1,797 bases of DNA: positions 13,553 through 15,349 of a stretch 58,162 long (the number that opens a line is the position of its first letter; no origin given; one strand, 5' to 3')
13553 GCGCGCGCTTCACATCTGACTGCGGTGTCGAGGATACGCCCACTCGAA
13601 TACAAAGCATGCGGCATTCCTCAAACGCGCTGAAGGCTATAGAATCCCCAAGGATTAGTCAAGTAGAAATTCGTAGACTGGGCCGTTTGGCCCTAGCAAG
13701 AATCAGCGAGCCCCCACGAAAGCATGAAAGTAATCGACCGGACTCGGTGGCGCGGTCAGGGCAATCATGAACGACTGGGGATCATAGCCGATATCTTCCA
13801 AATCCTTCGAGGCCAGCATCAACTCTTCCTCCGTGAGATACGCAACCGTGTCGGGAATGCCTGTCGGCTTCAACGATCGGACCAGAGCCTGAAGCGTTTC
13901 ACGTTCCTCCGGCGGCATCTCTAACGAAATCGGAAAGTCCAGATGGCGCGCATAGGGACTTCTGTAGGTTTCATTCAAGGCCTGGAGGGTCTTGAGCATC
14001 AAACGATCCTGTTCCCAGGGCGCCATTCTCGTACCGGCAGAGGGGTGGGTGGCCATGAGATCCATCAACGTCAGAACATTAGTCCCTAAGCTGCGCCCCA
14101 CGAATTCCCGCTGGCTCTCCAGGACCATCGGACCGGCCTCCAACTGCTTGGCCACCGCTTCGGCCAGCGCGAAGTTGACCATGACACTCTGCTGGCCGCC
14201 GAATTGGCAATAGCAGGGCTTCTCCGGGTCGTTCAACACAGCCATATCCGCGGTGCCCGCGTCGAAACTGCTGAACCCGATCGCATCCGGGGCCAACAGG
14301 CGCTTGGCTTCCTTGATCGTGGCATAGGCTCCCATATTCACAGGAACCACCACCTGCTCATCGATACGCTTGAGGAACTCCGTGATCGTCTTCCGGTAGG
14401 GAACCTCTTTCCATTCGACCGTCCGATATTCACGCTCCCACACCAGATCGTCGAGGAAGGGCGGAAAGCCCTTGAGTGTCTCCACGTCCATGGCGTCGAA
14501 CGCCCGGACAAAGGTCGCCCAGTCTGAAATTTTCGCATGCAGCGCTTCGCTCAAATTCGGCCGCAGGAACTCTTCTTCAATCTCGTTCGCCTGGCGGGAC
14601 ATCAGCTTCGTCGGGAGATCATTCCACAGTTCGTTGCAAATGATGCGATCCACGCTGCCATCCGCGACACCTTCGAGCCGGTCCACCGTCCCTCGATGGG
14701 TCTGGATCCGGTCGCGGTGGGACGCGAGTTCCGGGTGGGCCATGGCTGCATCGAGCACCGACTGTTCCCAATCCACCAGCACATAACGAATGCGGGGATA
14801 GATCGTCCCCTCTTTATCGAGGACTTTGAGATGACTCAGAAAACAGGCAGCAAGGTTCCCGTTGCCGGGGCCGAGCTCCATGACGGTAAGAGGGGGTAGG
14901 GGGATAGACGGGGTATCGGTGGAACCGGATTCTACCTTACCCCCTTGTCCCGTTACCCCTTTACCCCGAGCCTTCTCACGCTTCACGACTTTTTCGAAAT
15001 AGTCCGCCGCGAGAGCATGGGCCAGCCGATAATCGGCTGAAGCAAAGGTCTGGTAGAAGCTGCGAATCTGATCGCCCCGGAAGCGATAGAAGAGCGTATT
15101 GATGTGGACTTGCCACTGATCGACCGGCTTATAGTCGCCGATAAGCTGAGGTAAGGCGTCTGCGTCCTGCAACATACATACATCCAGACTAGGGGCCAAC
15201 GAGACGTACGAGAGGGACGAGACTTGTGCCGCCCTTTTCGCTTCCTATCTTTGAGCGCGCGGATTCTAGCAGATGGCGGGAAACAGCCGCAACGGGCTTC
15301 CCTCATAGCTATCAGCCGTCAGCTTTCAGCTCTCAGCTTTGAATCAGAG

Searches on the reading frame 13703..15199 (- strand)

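Call 25: search_protein_families(library=pfam, proteins=[window:13703-15199:-], max_evalue=0.01)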
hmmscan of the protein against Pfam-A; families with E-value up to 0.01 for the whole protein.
window:13703-15199:- (498 aa): 4 families
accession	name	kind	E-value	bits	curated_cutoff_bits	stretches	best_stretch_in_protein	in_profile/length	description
PF02636.23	Methyltransf_28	-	4.9e-08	33.2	23.3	1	102-240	18-127/249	Putative S-adenosyl-L-methionine-dependent methyltransferase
PF13649.12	Methyltransf_25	-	0.0005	21.1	27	0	106-200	1-82/97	Methyltransferase domain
PF08242.18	Methyltransf_12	-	0.0043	18.2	30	0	107-195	1-78/98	Methyltransferase domain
PF08241.18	Methyltransf_11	-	0.0077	17.3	21.2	0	129-195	16-73/95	Methyltransferase domain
